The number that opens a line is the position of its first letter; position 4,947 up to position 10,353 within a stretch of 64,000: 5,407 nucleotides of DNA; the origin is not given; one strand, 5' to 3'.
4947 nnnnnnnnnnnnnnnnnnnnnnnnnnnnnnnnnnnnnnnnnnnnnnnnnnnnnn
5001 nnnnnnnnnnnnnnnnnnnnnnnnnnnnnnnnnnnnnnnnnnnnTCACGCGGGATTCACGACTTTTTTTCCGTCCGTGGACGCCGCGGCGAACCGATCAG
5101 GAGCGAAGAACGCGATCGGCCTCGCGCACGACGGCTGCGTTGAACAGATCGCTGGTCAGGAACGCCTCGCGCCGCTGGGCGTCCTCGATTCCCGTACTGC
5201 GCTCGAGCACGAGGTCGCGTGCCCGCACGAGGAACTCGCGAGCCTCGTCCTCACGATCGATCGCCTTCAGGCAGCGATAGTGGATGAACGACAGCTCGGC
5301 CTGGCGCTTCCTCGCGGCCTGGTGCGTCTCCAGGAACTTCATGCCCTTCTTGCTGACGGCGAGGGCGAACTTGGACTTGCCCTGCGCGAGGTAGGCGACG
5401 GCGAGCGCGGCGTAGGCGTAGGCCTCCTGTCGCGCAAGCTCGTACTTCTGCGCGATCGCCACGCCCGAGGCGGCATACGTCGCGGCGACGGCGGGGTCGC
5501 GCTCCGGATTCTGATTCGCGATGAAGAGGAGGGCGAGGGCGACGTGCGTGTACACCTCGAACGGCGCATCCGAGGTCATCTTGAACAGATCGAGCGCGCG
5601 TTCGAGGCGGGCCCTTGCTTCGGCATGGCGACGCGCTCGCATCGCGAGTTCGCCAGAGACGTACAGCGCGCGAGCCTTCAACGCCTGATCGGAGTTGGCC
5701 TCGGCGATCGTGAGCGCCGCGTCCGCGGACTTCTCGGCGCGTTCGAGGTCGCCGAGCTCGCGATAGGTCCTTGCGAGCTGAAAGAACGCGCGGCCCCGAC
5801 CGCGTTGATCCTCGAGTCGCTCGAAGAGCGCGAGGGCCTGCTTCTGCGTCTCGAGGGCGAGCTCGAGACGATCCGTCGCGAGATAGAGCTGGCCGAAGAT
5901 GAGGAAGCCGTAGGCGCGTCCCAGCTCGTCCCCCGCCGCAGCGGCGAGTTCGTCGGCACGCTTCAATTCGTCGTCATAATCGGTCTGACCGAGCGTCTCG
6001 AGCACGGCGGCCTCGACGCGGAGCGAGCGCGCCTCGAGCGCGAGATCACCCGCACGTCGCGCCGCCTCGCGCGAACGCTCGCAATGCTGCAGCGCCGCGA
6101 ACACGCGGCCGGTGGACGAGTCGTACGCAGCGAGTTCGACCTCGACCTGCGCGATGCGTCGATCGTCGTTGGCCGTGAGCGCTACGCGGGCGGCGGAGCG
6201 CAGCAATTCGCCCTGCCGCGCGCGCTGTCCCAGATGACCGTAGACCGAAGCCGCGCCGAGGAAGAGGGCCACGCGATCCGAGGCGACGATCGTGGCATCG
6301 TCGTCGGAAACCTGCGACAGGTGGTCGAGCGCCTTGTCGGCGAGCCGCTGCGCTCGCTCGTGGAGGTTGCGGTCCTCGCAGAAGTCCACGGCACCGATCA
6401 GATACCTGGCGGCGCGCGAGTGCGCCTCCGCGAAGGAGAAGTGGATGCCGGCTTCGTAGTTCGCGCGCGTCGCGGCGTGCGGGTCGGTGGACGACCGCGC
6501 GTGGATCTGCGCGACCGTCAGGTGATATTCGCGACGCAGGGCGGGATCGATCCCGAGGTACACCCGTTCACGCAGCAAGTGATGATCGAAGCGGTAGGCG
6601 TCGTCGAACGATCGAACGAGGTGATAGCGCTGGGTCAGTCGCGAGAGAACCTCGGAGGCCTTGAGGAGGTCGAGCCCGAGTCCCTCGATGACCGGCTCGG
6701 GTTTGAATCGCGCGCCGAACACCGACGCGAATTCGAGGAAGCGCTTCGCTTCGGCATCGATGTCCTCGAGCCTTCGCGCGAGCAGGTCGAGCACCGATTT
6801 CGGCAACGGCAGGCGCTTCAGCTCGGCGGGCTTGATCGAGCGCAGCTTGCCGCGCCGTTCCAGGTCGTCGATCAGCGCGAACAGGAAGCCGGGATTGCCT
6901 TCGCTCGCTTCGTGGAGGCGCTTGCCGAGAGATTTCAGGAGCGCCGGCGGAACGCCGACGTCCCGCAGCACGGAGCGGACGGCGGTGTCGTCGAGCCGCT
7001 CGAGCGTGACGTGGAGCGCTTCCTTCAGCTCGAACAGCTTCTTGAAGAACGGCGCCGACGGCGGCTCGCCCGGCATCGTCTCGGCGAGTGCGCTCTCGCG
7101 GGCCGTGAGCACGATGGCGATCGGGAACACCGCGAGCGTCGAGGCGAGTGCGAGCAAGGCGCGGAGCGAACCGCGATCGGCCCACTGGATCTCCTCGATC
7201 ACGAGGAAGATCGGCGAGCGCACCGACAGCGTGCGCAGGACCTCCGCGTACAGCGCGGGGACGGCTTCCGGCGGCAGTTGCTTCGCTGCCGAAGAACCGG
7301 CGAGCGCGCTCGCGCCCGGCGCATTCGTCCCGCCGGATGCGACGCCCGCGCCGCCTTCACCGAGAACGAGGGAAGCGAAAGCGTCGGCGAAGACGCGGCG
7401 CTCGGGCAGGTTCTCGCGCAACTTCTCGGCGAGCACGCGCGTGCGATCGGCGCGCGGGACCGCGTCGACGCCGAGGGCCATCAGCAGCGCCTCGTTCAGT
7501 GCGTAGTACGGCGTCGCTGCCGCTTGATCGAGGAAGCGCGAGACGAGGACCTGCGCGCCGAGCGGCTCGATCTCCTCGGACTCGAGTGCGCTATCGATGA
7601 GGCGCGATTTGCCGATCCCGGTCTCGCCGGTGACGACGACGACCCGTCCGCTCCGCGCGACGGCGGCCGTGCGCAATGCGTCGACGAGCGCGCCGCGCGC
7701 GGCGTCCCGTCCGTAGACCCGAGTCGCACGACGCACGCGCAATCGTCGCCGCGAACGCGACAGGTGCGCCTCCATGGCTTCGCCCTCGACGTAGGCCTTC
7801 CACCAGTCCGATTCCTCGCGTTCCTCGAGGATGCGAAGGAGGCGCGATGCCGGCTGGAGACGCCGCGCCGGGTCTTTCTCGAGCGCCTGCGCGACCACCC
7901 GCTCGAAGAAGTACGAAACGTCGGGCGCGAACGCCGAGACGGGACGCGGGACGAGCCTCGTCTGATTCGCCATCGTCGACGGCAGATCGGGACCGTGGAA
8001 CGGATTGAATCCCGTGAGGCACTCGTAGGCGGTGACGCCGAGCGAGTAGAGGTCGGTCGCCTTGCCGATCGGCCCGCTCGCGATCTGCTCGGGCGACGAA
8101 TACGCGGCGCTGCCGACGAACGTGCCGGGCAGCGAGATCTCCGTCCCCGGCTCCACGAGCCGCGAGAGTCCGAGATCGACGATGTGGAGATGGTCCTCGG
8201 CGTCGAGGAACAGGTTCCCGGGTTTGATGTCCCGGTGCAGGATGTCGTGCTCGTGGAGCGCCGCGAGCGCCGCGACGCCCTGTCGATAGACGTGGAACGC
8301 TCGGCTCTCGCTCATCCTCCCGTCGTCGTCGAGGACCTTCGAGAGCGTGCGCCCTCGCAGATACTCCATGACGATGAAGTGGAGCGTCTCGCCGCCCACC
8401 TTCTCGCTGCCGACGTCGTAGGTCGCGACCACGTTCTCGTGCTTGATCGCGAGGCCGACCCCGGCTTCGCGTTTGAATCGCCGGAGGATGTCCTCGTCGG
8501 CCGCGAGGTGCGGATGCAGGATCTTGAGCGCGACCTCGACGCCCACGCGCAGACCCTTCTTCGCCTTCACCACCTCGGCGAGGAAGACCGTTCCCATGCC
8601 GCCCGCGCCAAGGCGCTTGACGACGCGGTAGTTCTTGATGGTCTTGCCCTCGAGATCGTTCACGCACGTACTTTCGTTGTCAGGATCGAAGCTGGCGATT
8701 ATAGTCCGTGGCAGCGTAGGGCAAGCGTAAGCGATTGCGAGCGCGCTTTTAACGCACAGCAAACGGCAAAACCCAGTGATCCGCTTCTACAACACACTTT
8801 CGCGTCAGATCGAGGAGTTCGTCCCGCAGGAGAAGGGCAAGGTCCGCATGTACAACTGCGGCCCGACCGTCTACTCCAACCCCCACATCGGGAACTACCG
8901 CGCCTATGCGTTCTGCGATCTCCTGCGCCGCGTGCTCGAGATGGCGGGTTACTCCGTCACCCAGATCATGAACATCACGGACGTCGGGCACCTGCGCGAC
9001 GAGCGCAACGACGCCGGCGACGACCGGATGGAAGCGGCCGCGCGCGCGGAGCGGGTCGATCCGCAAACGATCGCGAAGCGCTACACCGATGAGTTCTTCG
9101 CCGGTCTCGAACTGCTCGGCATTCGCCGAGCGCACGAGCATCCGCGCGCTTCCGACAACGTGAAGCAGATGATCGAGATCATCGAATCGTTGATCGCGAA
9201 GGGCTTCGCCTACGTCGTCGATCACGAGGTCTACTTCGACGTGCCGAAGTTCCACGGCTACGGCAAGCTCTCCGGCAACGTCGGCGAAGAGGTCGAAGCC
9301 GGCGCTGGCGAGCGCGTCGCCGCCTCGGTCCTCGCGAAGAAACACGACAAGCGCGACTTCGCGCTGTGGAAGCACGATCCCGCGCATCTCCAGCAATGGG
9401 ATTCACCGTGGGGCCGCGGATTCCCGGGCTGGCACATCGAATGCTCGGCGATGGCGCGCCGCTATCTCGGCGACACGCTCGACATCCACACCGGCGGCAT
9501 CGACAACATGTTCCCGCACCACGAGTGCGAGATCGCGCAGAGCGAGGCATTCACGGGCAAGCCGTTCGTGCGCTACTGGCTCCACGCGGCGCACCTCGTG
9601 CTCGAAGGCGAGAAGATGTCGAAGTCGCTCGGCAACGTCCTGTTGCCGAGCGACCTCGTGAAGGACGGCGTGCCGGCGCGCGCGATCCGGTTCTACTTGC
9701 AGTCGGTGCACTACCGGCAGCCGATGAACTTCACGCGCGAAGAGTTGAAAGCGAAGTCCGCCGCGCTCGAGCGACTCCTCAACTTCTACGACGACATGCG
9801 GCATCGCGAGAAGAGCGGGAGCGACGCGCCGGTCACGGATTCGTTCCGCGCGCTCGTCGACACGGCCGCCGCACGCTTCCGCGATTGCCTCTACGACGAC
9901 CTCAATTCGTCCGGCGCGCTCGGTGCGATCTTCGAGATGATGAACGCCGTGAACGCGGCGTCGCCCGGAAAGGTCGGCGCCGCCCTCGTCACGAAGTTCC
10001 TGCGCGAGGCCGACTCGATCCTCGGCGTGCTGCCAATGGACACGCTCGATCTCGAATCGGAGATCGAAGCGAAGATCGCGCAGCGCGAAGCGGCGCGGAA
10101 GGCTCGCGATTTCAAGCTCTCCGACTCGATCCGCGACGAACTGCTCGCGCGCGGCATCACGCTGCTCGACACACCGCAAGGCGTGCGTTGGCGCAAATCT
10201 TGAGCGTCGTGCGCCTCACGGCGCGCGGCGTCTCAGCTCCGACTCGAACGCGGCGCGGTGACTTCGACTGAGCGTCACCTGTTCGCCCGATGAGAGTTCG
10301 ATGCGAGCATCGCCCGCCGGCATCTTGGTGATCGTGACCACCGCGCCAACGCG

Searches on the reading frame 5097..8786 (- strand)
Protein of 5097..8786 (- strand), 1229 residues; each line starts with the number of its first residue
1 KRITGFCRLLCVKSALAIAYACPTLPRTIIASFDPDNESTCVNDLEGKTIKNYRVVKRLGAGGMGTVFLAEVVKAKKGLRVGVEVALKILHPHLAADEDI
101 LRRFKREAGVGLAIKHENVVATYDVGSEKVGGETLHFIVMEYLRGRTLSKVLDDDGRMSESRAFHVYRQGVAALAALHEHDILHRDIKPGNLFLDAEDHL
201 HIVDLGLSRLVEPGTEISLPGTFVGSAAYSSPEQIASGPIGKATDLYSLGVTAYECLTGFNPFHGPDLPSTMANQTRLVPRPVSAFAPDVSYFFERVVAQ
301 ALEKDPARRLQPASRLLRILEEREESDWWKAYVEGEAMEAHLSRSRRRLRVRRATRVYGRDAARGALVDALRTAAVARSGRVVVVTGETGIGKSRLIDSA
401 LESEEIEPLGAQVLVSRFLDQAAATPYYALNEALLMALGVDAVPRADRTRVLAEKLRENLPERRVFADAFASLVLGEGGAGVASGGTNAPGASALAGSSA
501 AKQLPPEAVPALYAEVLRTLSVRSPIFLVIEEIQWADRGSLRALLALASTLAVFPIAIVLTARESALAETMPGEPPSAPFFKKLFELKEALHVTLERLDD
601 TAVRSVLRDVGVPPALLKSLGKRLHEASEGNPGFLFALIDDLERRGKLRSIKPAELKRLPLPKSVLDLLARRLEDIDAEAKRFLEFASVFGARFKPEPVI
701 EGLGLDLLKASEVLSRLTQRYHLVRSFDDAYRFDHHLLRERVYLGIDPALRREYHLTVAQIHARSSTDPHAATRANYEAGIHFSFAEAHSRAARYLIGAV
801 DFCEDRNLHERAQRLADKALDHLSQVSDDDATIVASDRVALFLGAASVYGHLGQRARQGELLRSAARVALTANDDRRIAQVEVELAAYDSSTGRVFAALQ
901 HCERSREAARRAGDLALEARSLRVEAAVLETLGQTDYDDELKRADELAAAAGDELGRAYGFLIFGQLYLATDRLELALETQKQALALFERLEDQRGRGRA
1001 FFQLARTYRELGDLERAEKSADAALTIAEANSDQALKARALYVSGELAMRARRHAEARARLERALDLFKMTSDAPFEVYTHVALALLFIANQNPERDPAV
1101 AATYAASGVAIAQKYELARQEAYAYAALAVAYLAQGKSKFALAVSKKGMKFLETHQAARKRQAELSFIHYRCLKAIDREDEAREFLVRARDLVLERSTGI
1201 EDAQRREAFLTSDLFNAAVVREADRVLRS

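Call 58: search_protein_families(library=pfam, proteins=[window:5097-8786:-], max_evalue=0.001)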
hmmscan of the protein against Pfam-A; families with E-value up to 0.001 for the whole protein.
window:5097-8786:- (1229 aa): 8 families
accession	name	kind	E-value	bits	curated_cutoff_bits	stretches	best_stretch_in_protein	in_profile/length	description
PF00069.31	Pkinase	-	6e-43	147.6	31.7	1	53-312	1-254/263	Protein kinase domain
PF07714.23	PK_Tyr_Ser-Thr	-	3.5e-26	92.5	23.1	1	55-273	3-215/258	Protein tyrosine and serine/threonine kinase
PF13191.12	AAA_16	-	2e-17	64.6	32.6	1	356-552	1-160/167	AAA ATPase domain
PF13424.12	TPR_12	-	1.6e-15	57.5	30.1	1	965-1030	10-77/77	Tetratricopeptide repeat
PF13401.12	AAA_22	-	3.7e-08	34.2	27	1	379-465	4-84/130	AAA domain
PF03109.22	ABC1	-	5.9e-07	29.3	22.9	1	137-215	144-221/244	ABC1 atypical kinase-like domain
PF13181.12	TPR_8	-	1.2e-05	25.5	25.7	1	999-1031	2-34/34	Tetratricopeptide repeat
PF13431.12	TPR_17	-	0.0006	20.3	24.4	0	999-1018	14-33/34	Tetratricopeptide repeat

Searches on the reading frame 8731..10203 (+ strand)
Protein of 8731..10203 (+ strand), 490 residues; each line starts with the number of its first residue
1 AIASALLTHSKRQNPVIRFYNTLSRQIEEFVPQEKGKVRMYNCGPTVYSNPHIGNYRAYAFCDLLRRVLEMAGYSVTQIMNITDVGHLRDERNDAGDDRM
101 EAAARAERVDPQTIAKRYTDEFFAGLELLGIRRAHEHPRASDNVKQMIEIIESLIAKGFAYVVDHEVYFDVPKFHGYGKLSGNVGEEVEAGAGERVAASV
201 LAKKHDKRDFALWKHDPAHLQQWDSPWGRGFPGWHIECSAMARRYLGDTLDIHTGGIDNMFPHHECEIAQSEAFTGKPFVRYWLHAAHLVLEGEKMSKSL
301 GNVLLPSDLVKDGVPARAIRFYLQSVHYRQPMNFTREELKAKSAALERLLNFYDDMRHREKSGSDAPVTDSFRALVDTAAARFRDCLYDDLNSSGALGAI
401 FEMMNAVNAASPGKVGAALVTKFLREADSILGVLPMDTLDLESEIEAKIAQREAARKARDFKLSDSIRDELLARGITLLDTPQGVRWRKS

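Call 17: search_protein_families(library=pfam, proteins=[window:8731-10203:+], max_evalue=0.001)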
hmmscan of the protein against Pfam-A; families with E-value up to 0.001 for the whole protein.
window:8731-10203:+ (490 aa): 7 families
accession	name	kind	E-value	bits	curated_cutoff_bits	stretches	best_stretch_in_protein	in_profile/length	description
PF01406.26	tRNA-synt_1e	-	2.5e-103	346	27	1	30-341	2-298/301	tRNA synthetases class I (C) catalytic domain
PF00133.28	tRNA-synt_1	-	1.6e-09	37.4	22.7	1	251-334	330-413/414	tRNA synthetases class I (I, L, M and V)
PF09334.17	tRNA-synt_1g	-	1.7e-09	37.4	20.1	1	285-342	317-374/391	tRNA synthetases class I (M)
PF09190.17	DALR_2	-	1.1e-07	32.7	22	1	382-434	1-56/57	DALR domain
PF23493.1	CysS_C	-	6.6e-06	26.6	23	1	440-488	3-51/51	Cysteinyl-tRNA ligase anticodon binding domain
PF01921.24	tRNA-synt_1f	-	3.9e-05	23.2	27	0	34-90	20-75/360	tRNA synthetases class I (K)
PF00749.27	tRNA-synt_1c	-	0.00024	20.6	23.4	1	105-164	39-98/314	tRNA synthetases class I (E and Q), catalytic domain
